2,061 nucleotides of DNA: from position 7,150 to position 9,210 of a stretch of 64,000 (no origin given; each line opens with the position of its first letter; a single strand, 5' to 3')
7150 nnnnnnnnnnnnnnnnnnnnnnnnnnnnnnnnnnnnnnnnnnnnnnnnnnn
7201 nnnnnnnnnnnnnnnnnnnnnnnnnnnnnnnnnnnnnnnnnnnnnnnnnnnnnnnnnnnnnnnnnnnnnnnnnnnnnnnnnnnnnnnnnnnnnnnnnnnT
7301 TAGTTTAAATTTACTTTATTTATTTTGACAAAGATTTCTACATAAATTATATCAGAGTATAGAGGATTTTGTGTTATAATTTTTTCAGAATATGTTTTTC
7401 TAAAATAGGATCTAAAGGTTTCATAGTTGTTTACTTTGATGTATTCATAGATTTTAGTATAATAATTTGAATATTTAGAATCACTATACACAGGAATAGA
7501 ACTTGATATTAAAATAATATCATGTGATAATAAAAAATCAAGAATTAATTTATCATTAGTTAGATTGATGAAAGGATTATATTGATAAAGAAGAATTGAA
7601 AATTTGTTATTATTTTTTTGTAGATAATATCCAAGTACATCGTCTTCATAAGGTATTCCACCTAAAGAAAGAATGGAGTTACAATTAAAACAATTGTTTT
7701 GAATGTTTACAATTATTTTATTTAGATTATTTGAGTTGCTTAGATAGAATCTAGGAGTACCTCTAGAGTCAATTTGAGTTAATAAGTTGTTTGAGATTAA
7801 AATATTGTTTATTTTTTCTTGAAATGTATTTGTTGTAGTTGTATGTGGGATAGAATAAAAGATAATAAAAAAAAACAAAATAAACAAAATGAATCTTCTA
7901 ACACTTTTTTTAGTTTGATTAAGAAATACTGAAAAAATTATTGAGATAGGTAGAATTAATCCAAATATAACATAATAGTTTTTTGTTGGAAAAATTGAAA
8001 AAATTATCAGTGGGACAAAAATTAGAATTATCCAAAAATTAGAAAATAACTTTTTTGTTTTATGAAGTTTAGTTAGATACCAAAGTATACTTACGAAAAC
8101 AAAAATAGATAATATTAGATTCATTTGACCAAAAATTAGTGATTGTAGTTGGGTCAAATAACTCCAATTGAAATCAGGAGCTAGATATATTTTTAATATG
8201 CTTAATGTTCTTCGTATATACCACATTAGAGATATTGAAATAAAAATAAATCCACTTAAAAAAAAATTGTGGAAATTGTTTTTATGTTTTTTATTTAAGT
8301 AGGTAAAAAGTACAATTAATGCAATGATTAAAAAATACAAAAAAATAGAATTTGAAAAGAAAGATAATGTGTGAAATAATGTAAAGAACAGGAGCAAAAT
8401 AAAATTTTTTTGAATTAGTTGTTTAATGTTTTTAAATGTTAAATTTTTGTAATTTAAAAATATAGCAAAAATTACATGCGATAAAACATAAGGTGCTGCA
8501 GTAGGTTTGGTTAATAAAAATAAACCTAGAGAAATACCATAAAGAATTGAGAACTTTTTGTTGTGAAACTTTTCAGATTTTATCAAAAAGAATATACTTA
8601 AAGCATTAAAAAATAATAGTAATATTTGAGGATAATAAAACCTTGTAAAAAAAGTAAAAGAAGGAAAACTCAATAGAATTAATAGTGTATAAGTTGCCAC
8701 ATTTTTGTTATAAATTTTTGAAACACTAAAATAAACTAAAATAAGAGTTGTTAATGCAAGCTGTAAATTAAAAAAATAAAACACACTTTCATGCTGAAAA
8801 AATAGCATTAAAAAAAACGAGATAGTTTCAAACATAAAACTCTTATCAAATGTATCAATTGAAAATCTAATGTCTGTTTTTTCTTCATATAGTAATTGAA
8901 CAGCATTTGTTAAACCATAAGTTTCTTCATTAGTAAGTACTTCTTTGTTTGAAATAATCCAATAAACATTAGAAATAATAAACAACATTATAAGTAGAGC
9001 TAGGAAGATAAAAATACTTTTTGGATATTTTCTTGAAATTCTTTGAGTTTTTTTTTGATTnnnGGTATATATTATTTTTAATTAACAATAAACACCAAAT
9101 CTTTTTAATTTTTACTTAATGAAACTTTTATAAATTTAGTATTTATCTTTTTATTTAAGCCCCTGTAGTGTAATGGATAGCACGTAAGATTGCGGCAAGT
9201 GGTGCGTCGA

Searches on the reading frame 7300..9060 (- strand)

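Call 84: search_protein_families(library=pfam, proteins=[window:7300-9060:-], max_evalue=0.01)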
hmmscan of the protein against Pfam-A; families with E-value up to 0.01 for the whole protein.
window:7300-9060:- (586 aa): 1 family
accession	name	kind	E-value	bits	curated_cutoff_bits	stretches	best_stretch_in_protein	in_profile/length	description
PF13231.12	PMT_2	-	2.7e-12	47.6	26.1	1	80-225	10-154/160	Dolichyl-phosphate-mannose-protein mannosyltransferase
